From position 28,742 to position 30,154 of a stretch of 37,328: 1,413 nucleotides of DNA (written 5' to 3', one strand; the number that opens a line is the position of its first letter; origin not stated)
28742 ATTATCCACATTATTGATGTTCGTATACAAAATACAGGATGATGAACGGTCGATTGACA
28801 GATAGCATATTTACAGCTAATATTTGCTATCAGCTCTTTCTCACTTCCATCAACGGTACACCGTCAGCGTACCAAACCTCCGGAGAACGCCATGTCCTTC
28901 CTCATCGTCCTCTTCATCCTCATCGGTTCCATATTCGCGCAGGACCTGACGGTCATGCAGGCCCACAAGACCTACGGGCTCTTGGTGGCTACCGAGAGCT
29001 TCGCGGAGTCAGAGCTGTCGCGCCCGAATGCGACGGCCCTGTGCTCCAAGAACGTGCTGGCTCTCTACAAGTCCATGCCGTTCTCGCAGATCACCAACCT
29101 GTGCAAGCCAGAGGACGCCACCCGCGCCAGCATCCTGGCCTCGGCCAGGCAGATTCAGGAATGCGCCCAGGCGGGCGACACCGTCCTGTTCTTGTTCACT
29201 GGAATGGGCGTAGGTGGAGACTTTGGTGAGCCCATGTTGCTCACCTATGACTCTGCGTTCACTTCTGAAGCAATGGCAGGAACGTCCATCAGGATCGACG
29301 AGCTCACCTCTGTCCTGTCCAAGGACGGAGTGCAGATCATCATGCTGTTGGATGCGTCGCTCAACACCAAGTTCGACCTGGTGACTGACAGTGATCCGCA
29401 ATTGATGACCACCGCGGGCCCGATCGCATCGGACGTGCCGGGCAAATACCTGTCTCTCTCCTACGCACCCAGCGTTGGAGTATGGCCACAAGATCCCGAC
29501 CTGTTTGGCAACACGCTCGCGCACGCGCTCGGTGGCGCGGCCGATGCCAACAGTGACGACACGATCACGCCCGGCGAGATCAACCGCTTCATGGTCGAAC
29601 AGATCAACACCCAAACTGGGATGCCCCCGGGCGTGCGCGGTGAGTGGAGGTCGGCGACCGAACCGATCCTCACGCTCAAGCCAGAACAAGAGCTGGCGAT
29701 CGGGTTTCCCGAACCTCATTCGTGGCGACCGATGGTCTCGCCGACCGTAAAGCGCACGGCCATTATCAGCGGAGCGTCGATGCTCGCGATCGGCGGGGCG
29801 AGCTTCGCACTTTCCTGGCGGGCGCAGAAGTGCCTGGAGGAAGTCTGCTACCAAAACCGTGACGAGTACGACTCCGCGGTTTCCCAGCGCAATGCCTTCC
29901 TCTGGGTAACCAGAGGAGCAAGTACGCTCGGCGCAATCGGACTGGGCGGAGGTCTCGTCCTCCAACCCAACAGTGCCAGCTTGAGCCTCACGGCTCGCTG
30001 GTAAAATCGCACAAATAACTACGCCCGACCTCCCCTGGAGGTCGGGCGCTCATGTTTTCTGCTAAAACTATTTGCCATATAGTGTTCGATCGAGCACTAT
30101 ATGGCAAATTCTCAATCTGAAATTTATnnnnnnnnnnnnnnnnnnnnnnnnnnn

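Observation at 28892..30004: Secreted caspase-fold protein with both catalytic residues replaced (pseudo-orthocaspase) in a horizontally acquired cassette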

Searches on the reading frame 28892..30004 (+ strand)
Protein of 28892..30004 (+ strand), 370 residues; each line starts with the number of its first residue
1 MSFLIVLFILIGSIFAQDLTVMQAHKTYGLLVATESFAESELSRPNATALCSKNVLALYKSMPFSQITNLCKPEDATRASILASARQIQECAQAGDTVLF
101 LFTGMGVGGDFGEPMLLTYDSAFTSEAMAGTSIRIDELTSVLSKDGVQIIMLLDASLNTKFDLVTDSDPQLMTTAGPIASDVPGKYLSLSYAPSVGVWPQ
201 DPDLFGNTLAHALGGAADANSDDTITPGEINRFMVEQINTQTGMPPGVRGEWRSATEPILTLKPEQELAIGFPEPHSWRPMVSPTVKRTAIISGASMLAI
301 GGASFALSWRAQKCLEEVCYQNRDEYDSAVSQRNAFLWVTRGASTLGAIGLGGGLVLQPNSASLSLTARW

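Call 5: search_protein_families(library=pfam, proteins=[window:28892-30004:+], max_evalue=1)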
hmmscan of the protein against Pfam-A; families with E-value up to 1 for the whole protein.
window:28892-30004:+ (370 aa): 0 families

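Call 6: search_protein_families(library=ncbifam, proteins=[window:28892-30004:+], max_evalue=1)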
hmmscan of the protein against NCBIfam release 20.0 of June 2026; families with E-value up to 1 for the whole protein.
window:28892-30004:+ (370 aa): 1 family
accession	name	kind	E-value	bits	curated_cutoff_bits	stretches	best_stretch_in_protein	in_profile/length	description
NF047832.1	caspase_w_EACC1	subfamily_domain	0.00052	19.6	140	1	30-233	4-203/211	caspase, EACC1-associated type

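Call 7: find_homologous_proteins(query=window:28892-30004:+, max_evalue=0.001)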
Query window:28892-30004:+ (370 aa): 10 proteins with E <= 0.001 among 5021 candidates.
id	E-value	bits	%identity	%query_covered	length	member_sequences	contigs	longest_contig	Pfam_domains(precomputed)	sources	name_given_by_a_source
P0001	6.3e-241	816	99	100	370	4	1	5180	-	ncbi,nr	ncbi:hypothetical protein KKH24_03220 [Patescibacteria group bacterium]|nr:hypothetical protein [Pat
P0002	6.0e-186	636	77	100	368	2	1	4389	-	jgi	-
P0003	7.9e-127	441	54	99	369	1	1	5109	-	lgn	-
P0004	1.2e-121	424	51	99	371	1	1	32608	-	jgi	jgi:hypothetical protein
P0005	6.6e-105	369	50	87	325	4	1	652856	-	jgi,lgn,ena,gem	-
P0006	9.3e-103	362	51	93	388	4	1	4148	-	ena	-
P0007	6.1e-101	356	50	93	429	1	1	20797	-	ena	-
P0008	2.8e-84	301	42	95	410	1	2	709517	-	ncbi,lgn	-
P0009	1.2e-69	253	53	61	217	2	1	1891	-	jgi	-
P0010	2.1e-9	55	29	65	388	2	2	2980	PF00656.28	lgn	-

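Call 8: search_solved_structures(query=window:28892-30004:+, max_evalue=10, show_alignments=3)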
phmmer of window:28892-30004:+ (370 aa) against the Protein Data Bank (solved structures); distinct sequences matched with E-value up to 10: 0.

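Call 13: search_solved_structures(query=A2, max_evalue=10, show_alignments=3)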
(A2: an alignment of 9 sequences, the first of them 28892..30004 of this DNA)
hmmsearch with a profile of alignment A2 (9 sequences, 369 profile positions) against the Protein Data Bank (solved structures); distinct sequences matched with E-value up to 10: 0.
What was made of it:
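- Tried and rejected: Sequence searches of the PDB with the protein and with the family profile found nothing (calls 8, 13).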

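Call 14: search_protein_families(library=pfam, alignment_id=A1, max_evalue=1)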
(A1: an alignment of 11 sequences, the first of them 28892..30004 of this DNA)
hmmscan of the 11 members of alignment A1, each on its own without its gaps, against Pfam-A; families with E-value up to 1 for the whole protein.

A. member 1, window:28892-30004:+ (370 aa): 0 families

B. families by the number of members that match (of 11 scanned): 5 families
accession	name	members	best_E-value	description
PF13202.12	EF-hand_5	5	0.00089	EF hand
PF00036.39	EF-hand_1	3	0.017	EF hand domain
PF00656.27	Peptidase_C14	1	2.9e-08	Caspase domain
PF14538.11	Raptor_N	1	0.12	Raptor N-terminal CASPase like domain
PF16669.11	TTC5_OB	1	0.25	Tetratricopeptide repeat protein 5 OB fold domain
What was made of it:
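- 29543..29578 (+): EF-hand-like 12-residue loop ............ (aa 218-229), a putative Ca2+ site. Pfam EF-hand_5 gives weak hits in 5 of 11 members (call 14).
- On EF-hand-type Ca2+ loop: Pfam EF-hand_5 hits are weak only (best E = 9e-4, 5 of 11 members) (call 14).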

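Call 15: search_protein_families(library=ncbifam, alignment_id=A1, max_evalue=1)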
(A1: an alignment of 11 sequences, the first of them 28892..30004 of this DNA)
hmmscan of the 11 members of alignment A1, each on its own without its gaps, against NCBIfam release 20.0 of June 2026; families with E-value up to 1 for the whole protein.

A. member 1, window:28892-30004:+ (370 aa): 1 family
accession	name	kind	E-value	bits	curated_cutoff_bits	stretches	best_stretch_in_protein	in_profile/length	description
NF047832.1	caspase_w_EACC1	subfamily_domain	0.00052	19.6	140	1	30-233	4-203/211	caspase, EACC1-associated type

B. families by the number of members that match (of 11 scanned): 2 families
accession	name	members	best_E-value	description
NF047832.1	caspase_w_EACC1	3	4.9e-16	caspase, EACC1-associated type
TIGR01659.1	sex-lethal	1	0.15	sex-lethal family splicing factor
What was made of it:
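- No Pfam or NCBIfam anchor family matched (calls 5, 6, 14, 15).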

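Call 16: find_encoding_contigs(protein=P0004, flank=8000, max_places=3)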
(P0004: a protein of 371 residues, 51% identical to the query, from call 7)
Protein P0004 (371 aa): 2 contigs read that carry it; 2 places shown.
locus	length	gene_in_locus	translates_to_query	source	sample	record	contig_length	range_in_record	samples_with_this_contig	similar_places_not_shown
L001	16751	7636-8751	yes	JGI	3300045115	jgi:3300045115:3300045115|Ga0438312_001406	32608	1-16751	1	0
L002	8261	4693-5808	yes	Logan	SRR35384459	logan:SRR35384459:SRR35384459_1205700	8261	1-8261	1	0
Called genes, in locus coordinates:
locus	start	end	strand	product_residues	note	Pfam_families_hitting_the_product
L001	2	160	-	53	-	?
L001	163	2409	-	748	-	PF13491:FtsK_4TM, PF17854:FtsK_alpha, PF01580:FtsK_SpoIIIE, PF12846:AAA_10 (faint), PF09397:FtsK_gamma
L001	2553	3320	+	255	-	PF00481:PP2C (weak), PF13672:PP2C_2, PF07228:SpoIIE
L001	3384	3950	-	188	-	PF08207:EFP_N, PF01132:EFP, PF09285:Elong-fact-P_C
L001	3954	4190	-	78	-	PF01084:Ribosomal_S18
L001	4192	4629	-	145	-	PF00436:SSB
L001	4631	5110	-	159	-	PF01250:Ribosomal_S6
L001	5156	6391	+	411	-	PF01555:N6_N4_Mtase (faint), PF01170:UPF0020, PF13847:Methyltransf_31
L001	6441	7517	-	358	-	PF01926:MMR_HSR1, PF02421:FeoB_N, PF06071:YchF-GTPase_C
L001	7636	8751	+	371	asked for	-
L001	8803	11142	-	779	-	PF07719:TPR_2 (faint), PF12895:ANAPC3 (faint), PF13431:TPR_17 (faint), PF21033:RMD1-3 (faint), PF00515:TPR_1 (faint), PF13414:TPR_11 (weak), PF13432:TPR_16 (weak), PF14559:TPR_19, +5 more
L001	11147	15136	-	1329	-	-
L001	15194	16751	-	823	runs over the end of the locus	PF13715:CarbopepD_reg_2 (faint), PF17210:SdrD_B (faint), PF11974:bMG3 (faint), PF13620:CarboxypepD_reg (weak)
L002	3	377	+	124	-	?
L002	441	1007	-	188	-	PF08207:EFP_N, PF01132:EFP, PF09285:Elong-fact-P_C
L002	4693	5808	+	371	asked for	-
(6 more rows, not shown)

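Call 17: find_encoding_contigs(protein=P0008, flank=8000, max_places=3)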
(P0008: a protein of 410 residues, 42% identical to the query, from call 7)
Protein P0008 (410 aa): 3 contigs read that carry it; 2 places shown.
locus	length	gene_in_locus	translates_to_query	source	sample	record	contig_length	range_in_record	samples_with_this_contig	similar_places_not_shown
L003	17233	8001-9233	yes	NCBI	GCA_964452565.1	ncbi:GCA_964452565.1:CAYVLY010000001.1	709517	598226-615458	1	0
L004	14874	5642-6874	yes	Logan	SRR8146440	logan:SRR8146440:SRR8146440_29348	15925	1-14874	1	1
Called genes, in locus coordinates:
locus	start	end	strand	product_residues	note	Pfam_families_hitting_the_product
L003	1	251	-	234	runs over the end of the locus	-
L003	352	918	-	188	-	PF08207:EFP_N, PF01132:EFP, PF09285:Elong-fact-P_C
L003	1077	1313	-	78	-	PF01084:Ribosomal_S18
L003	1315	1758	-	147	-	PF00436:SSB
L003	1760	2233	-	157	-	PF01250:Ribosomal_S6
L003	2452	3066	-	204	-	-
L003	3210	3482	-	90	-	-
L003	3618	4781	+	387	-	PF01555:N6_N4_Mtase (weak), PF01170:UPF0020, PF08241:Methyltransf_11 (faint), PF09445:Methyltransf_15 (faint), PF13847:Methyltransf_31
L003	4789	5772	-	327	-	-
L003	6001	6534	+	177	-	-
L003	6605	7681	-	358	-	PF01926:MMR_HSR1, PF02421:FeoB_N, PF06071:YchF-GTPase_C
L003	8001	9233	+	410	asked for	-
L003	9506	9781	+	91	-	-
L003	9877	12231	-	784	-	PF13431:TPR_17 (faint), PF00515:TPR_1 (faint), PF07719:TPR_2 (faint), PF13181:TPR_8 (faint), PF13414:TPR_11 (faint), PF13428:TPR_14 (faint), PF13432:TPR_16 (weak), PF14559:TPR_19 (weak)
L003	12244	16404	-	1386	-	-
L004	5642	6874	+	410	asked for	-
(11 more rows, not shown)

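Call 21: search_protein_representatives(alignment_id=A2)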
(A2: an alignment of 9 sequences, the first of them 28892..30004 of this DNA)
Query: 9 sequences, 369 profile positions. Proteins with E-value up to 0.001 (for the whole library): 2616; up to 1e-10: 103; up to 1e-30: 3. The best 150 are listed.
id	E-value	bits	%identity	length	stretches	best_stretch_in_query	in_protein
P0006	1.3e-171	586.9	-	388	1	14-369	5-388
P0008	1.7e-161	553.6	-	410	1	3-369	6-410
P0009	1.2e-103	363.3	-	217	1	147-369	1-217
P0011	4.8e-22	94.8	-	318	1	6-245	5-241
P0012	5.1e-22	94.7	-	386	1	9-355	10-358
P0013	6.6e-21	91.0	-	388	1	12-245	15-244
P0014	9.5e-19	83.9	-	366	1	22-238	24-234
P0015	2.0e-18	82.9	-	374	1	45-365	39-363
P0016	2.0e-17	79.6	-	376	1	26-365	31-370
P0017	7.3e-17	77.7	-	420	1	4-245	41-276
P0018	2.0e-16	76.3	-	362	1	20-243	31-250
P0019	2.3e-16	76.1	-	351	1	25-330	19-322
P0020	2.8e-16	75.8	-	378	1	65-363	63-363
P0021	2.9e-16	75.7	-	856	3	25-241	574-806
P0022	5.6e-16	74.8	-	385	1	15-250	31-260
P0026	2.2e-14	69.6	-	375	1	54-368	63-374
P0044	7.2e-13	64.6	-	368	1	53-365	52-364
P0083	1.9e-11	59.9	-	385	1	43-364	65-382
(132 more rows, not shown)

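Call 22: search_protein_families(library=pfam, proteins=[P0011, P0012, P0013, P0014, P0015, P0016, P0020, P0026, P0044, P0083], max_evalue=0.01)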
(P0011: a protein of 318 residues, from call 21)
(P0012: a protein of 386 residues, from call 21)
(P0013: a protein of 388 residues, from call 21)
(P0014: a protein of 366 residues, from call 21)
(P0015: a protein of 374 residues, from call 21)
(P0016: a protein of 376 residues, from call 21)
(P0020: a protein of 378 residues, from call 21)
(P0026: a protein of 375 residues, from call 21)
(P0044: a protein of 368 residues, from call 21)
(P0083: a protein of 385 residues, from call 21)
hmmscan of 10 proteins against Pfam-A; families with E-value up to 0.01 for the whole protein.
P0011 (318 aa): 2 families
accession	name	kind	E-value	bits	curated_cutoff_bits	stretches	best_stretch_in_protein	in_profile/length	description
PF01991.23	vATP-synt_E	-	4.4e-10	39.7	24.2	1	258-314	144-199/199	ATP synthase (E/31 kDa) subunit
PF00656.27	Peptidase_C14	-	2.2e-08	34.5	21.4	1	27-213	1-195/233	Caspase domain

P0012 (386 aa): 0 families

P0013 (388 aa): 1 family
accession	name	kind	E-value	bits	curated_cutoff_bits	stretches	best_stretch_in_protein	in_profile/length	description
PF00656.27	Peptidase_C14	-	1.1e-07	32.2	21.4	1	30-219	1-198/233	Caspase domain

P0014 (366 aa): 0 families

P0015 (374 aa): 0 families

P0016 (376 aa): 1 family
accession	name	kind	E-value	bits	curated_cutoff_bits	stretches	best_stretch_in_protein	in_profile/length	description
PF00656.27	Peptidase_C14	-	3.3e-06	27.4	21.4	1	31-170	1-134/233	Caspase domain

P0020 (378 aa): 0 families

P0026 (375 aa): 1 family
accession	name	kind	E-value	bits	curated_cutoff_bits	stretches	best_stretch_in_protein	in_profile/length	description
PF00656.27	Peptidase_C14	-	3.8e-06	27.2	21.4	1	33-169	1-130/233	Caspase domain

P0044 (368 aa): 1 family
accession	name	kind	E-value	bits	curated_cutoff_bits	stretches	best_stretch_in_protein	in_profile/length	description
PF00656.27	Peptidase_C14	-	0.00038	20.6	21.4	1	26-155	2-128/233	Caspase domain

P0083 (385 aa): 0 families
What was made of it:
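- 28967..29641 (+): Caspase/hemoglobinase-fold domain (aa 26-250) with a degenerate active site. The family profile finds relatives, and those scanned with Pfam carry Peptidase_C14 (calls 21, 22).
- On Peptidase C14 superfamily (caspase/hemoglobinase fold): The family profile hits 2,616 proteins, and intermediates P0010, P0011, P0013, P0016 and P0026 pass PF00656 (calls 7, 14, 21, 22).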

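Call 23: predict_structure(alignment_id=A1)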
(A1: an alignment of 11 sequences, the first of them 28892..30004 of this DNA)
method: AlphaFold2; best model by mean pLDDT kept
length: 370 residues; sequences in the alignment: 11
mean_pLDDT: 73.5   pTM: 0.64
mean pLDDT of the five models: 73.5, 72.8, 72.1, 71.8, 62.0
residues with pLDDT >= 90: 89; 70-90: 134; 50-70: 84; < 50: 63
segments of 3 or more residues with pLDDT < 50: 1-3, 12-22, 266-277, 279-298, 344-351, 368-370
pLDDT, mean of each block of 10 residues (from residue 1): 51 42 75 91 88 87 86 91 94 92 80 81 82 89 90 81 75 70 78 72 90 90 91 93 86 87 56 43 47 48 63 64 60 59 48 53 48
secondary structure, 60 per line:
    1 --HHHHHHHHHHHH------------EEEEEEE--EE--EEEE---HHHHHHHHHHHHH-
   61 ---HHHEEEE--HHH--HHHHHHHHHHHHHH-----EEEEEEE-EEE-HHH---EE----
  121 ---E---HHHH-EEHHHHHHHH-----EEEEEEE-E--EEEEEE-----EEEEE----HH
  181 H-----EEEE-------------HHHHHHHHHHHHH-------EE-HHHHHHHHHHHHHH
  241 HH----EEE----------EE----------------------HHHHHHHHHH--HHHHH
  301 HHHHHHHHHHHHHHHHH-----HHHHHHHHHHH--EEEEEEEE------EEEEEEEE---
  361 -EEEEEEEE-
elements in order: H3-14 E27-33 E40-43 H47-59 E67-70 H78-91 E97-103 E105-107 H128-131 H135-142 E148-154 E159-164 E170-174 E187-190 H204-216 H227-242 E247-249 H284-293 H296-317 H323-333 E336-343 E350-357 E362-369
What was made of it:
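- The first AlphaFold model, built on a shallow alignment, made that region beta strands at low confidence (call 23). The first AlphaFold model gave three short strands there (call 23).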

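Call 26: fold_search(model_id=the predicted structure, library=pdb)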
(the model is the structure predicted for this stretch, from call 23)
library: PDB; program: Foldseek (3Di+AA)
matches with E <= 10: 717; with E <= 0.001: 119
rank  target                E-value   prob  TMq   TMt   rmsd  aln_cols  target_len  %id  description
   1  7qp0_B                3.4e-07  1.00  0.41  0.56   8.0       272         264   10  Crystal structure of metacaspase from candida glabrata with magnesium (released 2023-01-11)
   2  4i1p_C                4.1e-07  1.00  0.43  0.42  14.1       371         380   10  Human MALT1 (caspase-IG3) in complex with activity based-probe (released 2014-07-09)
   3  7qp1_A                4.3e-07  1.00  0.42  0.57   9.4       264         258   11  Crystal structure of metacaspase from candida glabrata with calcium (released 2023-01-11)
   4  3uo8_B                6.5e-07  1.00  0.41  0.42   7.9       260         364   11  Crystal structure of the MALT1 paracaspase (P1 form) (released 2011-12-21)
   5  8v4x_D                6.5e-07  1.00  0.44  0.44  16.3       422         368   11  Structure of MALT1 in complex with an allosteric inhibitor (released 2024-05-01)
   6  8v4x_C                6.9e-07  1.00  0.43  0.44  16.1       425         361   10  Structure of MALT1 in complex with an allosteric inhibitor (released 2024-05-01)
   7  4n5d_A                9.3e-07  1.00  0.38  0.53   5.5       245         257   13  Tailoring Small Molecules for an Allosteric Site on Procaspase-6: Cpd1 (released 2013-12-18)
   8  4ehk_C                9.9e-07  1.00  0.39  0.59   9.9       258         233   12  Allosteric Modulation of Caspase-3 through Mutagenesis (released 2012-06-06)
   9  3uo8_C                1.0e-06  1.00  0.43  0.44   6.6       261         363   13  Crystal structure of the MALT1 paracaspase (P1 form) (released 2011-12-21)
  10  4qty_A                1.1e-06  1.00  0.40  0.58   9.4       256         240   12  Caspase-3 E190A (released 2014-11-05)
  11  3v4o_A                1.3e-06  1.00  0.43  0.64   7.1       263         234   13  Human MALT1 (caspase domain) in complex with an irreversible peptidic inhibitor (released 2012-03-14)
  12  5iar_A                1.3e-06  1.00  0.41  0.60   9.8       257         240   12  Caspase 3 V266W (released 2016-10-26)
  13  5ias_A                1.3e-06  1.00  0.40  0.59   9.8       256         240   12  Caspase 3 V266Y (released 2016-10-26)
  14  4iyr_A                1.5e-06  1.00  0.44  0.63   7.2       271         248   14  Crystal structure of full-length caspase-6 zymogen (released 2014-01-15)
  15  3dei_C                1.5e-06  1.00  0.38  0.56  10.2       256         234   12  Crystal Structures of Caspase-3 with Bound Isoquinoline-1,3,4-trione Derivative Inhibitors (released 2008-09-02)
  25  7qp0_A                2.0e-06  1.00  0.40  0.54   8.6       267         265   11  Crystal structure of metacaspase from candida glabrata with magnesium (released 2023-01-11)
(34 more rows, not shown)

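Call 32: find_related_loci(query=A3, collection=genome_contigs, flank=10000)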
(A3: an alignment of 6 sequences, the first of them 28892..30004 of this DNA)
Query A3 (370 aa) in genome_contigs; peptide patterns used: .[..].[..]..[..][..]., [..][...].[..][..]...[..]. (x = any residue, [..] = any of these).
166 stretches matched a pattern; 32 encode a relative of the query (tblastn E <= 1e-3); 32 distinct loci.
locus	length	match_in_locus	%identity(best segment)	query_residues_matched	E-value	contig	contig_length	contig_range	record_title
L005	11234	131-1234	77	1-370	0e+0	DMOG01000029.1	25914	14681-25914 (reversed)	MAG TPA_asm: Candidatus Uhrbacteria bacterium isolate UBA12070 contig_65, whole genome shotgun sequence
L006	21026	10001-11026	51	26-370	4e-110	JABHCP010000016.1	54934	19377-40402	MAG: Candidatus Uhrbacteria bacterium isolate SI037_bin110 k141_3032450, whole genome shotgun sequence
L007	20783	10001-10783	29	26-301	1e-16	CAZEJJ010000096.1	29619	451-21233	MAG TPA_asm: uncultured Enterobacterales bacterium isolate binchicken_co141_421 genome assembly, contig: NODE_6947_lengt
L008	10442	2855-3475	31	32-245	6e-16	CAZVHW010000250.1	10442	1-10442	MAG TPA_asm: uncultured Enterobacterales bacterium isolate SRP308112_co1_406 genome assembly, contig: NODE_11975_length_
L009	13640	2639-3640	27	15-366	7e-16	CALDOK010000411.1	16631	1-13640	MAG TPA_asm: uncultured proteobacterium isolate ERR2206791_bin.36_CONCOCT_v1.1_MAG genome assembly, contig: ERZ890953.84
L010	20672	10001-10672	30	96-321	2e-15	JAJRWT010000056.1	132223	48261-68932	MAG: Myxococcota bacterium isolate Dive96_bin2.54 k141_2120791, whole genome shotgun sequence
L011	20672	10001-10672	29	26-252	2e-15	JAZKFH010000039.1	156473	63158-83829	MAG: Myxococcota bacterium isolate DC_HB_02_SPN181219-bin069 DCHB02SPN_B069_0_000000000039, whole genome shotgun sequenc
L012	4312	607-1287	29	38-271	2e-15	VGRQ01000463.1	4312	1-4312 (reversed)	MAG: Deltaproteobacteria bacterium isolate M_DeepCast_65m_m2_104 M_DeepCast_65m_m2_104_Ga0194120_10036164, whole genome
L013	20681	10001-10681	29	38-271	3e-15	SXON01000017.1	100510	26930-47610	MAG: Proteobacteria bacterium isolate F1-120-MAGs226 F1-120__c57097, whole genome shotgun sequence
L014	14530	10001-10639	29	26-243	3e-15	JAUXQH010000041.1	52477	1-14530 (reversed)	MAG: Pseudomonadota bacterium isolate C12_concoct.bin.32 C12_k141_387654, whole genome shotgun sequence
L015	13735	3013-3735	28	22-265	3e-15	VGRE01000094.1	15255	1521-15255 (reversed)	MAG: Deltaproteobacteria bacterium isolate K_Offshore_120m_m2_200 K_Offshore_120m_m2_200_Ga0194131_10007070, whole genom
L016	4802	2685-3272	29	39-243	4e-15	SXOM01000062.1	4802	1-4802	MAG: Proteobacteria bacterium isolate F1-120-MAGs225 F1-120__c62456, whole genome shotgun sequence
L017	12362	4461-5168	29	26-264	1e-14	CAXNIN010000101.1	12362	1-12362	MAG: Myxococcota bacterium isolate ME-09jul19-40 genome assembly, contig: ME-09jul19-C7804, whole genome shotgun sequenc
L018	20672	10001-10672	27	41-283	4e-14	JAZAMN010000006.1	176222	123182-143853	MAG: Myxococcota bacterium isolate XB_MAG94 DB_MAG94_0006, whole genome shotgun sequence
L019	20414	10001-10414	36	94-238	5e-14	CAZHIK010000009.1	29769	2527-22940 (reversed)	MAG TPA_asm: uncultured Enterobacterales bacterium isolate SRP167671_co1_110 genome assembly, contig: NODE_1728_length_2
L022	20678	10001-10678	27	23-252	6e-13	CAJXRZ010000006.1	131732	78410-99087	MAG TPA_asm: uncultured proteobacterium isolate SRR3933377_bin.20_MetaBAT_v2.12.1_MAG genome assembly, contig: NODE_19_l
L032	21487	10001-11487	32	94-243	1e-10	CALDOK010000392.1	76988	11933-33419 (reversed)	MAG TPA_asm: uncultured proteobacterium isolate ERR2206791_bin.36_CONCOCT_v1.1_MAG genome assembly, contig: ERZ890953.32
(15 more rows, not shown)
